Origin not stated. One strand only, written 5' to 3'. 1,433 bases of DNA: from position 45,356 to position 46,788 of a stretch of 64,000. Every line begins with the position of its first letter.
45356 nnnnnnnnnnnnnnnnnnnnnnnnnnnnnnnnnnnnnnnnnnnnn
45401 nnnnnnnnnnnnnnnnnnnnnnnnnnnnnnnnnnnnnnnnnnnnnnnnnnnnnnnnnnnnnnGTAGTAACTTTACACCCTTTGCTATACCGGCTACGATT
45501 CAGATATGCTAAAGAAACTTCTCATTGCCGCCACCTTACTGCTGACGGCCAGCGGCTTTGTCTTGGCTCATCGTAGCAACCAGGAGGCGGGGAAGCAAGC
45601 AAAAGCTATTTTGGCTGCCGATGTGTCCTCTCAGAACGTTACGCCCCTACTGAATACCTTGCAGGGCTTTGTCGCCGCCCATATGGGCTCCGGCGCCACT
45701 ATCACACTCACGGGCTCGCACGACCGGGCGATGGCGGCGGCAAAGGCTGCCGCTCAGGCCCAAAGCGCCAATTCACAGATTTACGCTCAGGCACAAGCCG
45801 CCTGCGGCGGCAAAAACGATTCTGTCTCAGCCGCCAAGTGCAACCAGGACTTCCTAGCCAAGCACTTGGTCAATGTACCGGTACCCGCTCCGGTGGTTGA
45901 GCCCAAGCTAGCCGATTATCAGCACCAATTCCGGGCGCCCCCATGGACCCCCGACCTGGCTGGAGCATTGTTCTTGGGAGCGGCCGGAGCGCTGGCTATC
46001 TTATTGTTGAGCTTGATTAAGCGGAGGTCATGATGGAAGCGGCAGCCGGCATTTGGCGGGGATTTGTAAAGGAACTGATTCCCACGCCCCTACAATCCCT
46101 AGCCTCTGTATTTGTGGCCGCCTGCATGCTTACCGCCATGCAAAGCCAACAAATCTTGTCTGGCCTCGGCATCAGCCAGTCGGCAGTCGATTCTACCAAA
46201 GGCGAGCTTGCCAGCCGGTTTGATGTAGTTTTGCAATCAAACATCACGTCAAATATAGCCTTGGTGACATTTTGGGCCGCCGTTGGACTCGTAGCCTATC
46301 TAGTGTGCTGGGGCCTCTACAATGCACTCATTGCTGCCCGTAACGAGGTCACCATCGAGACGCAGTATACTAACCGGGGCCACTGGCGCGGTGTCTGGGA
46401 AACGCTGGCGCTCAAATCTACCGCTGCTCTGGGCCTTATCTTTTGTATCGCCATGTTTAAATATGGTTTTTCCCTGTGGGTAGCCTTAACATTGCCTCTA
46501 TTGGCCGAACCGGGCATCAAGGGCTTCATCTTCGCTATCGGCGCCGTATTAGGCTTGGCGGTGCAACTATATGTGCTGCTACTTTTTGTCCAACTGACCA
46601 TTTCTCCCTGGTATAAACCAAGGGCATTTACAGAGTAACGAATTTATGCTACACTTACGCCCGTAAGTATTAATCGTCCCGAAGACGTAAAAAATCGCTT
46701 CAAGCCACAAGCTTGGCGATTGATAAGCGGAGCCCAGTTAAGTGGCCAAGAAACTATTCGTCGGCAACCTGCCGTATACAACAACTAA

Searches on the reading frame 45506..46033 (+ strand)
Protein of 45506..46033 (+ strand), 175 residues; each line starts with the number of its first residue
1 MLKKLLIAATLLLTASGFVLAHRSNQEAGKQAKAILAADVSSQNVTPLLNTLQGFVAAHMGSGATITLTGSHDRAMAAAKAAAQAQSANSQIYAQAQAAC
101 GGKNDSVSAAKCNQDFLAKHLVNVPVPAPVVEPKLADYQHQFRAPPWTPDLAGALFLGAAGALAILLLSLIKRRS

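Call 10: search_protein_families(library=pfam, proteins=[window:45506-46033:+], max_evalue=0.1)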
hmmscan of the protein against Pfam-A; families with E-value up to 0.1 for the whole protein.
window:45506-46033:+ (175 aa): 0 families

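Call 11: search_protein_families(library=ncbifam, proteins=[window:45506-46033:+], max_evalue=0.1)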
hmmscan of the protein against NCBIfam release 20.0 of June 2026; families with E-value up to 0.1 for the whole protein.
window:45506-46033:+ (175 aa): 0 families

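Call 31: find_homologous_proteins(query=window:45506-46030:+, max_evalue=0.00001)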
Query window:45506-46030:+ (175 aa): 40 proteins with E <= 0.00001 among 3476 candidates.
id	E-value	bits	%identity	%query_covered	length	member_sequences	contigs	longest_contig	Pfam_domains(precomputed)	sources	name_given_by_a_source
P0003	1.2e-103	362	100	100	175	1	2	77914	-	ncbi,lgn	-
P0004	3.0e-60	221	63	89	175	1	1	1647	-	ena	-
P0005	3.5e-54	201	59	84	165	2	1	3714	-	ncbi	-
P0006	5.2e-49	184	53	86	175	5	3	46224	-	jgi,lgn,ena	-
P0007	1.2e-44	170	53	90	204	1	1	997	-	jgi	jgi:hypothetical protein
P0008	4.3e-44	168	49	99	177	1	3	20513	-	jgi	jgi:hypothetical protein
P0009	9.5e-44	167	51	100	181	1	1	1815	-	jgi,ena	-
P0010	2.8e-43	166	51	77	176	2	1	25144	-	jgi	jgi:hypothetical protein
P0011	8.3e-43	164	53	89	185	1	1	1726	-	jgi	jgi:regulator of protease activity HflC (stomatin/prohibitin superfamily)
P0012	1.1e-42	164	51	86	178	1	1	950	-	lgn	-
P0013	8.3e-42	161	48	87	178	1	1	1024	-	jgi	-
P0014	2.9e-41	159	47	96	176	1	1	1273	-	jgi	jgi:hypothetical protein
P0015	2.7e-40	156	51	62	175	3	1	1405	-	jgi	jgi:hypothetical protein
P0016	5.2e-40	155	50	97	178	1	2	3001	-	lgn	-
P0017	1.8e-39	153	47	98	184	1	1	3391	-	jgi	jgi:predicted membrane protein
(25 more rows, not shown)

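Call 32: find_encoding_contigs(protein=P0005, flank=3500, max_places=3)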
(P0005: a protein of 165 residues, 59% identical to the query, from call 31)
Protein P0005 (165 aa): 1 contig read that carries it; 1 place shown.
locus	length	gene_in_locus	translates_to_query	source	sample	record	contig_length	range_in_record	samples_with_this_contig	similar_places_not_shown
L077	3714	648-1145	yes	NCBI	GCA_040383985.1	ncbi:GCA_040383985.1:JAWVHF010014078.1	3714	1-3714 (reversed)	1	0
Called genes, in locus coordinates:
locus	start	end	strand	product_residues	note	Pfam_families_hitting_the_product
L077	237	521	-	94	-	PF09656:PGPGW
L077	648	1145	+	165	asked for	-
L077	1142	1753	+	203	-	-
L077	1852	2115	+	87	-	-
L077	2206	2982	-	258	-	PF03496:ADPrib_exo_Tox (faint)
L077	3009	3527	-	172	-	-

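Call 33: find_encoding_contigs(protein=P0006, flank=3500, max_places=3)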
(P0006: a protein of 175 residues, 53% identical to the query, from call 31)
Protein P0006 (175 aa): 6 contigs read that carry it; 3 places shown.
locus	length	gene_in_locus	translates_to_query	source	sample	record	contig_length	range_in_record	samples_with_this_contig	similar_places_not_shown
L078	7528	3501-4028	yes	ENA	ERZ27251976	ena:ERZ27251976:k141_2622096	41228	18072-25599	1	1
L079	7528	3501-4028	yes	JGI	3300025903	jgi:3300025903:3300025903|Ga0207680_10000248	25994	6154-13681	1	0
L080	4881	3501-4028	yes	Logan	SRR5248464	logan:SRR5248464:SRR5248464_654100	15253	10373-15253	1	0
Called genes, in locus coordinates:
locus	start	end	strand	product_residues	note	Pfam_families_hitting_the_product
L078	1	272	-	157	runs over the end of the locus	PF01569:PAP2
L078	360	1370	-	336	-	-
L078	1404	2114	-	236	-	PF01966:HD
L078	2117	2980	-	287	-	-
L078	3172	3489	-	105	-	PF09656:PGPGW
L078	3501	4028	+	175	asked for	-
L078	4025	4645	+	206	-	-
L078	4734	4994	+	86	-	PF28442:DUF8400 (faint), PF00076:RRM_1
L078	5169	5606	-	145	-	-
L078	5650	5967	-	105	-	PF03819:MazG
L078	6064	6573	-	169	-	-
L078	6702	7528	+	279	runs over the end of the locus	-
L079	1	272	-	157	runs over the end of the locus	PF01569:PAP2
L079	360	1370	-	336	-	-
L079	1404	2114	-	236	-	PF01966:HD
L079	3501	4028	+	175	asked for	-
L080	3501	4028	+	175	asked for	-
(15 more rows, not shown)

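Call 34: find_encoding_contigs(protein=P0008, flank=3500, max_places=3)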
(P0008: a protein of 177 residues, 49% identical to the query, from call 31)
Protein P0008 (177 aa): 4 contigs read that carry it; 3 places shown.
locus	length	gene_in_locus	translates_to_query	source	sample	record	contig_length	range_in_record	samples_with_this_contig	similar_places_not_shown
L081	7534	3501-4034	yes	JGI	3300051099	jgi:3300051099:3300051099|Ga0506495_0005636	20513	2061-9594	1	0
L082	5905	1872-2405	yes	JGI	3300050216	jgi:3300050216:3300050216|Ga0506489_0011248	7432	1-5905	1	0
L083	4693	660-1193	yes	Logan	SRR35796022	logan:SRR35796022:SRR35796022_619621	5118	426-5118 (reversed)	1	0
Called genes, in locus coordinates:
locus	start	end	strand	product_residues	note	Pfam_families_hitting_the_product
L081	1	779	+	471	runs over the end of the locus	PF02687:FtsX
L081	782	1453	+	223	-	PF00005:ABC_tran, PF02463:SMC_N (faint), PF13304:AAA_21 (faint)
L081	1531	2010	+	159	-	PF00583:Acetyltransf_1, PF13673:Acetyltransf_10, PF13508:Acetyltransf_7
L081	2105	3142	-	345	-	PF01594:AI-2E_transport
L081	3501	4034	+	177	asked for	-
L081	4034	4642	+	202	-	-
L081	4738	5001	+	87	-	PF00076:RRM_1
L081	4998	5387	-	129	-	PF03551:PadR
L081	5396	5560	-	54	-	-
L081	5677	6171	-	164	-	-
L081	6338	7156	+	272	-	-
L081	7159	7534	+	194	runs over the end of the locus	-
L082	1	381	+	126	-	?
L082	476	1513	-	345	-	PF01594:AI-2E_transport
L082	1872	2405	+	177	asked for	-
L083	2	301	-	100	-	?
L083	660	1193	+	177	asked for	-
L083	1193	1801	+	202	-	-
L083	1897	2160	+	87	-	PF00076:RRM_1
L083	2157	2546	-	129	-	PF03551:PadR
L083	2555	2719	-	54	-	-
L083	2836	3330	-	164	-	-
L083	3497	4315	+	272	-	-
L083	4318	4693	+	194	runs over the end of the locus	-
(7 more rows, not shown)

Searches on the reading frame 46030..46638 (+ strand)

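Call 10: search_protein_families(library=pfam, proteins=[window:46030-46638:+], max_evalue=0.1)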
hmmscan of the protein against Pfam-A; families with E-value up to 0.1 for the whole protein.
window:46030-46638:+ (202 aa): 1 family
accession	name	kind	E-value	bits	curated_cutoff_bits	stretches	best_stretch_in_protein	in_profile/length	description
PF17197.9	DUF5134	-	0.057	13.8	29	0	26-101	67-123/152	Domain of unknown function (DUF5134)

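Call 11: search_protein_families(library=ncbifam, proteins=[window:46030-46638:+], max_evalue=0.1)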
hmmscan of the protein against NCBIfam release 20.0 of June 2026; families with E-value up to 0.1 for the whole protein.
window:46030-46638:+ (202 aa): 0 families
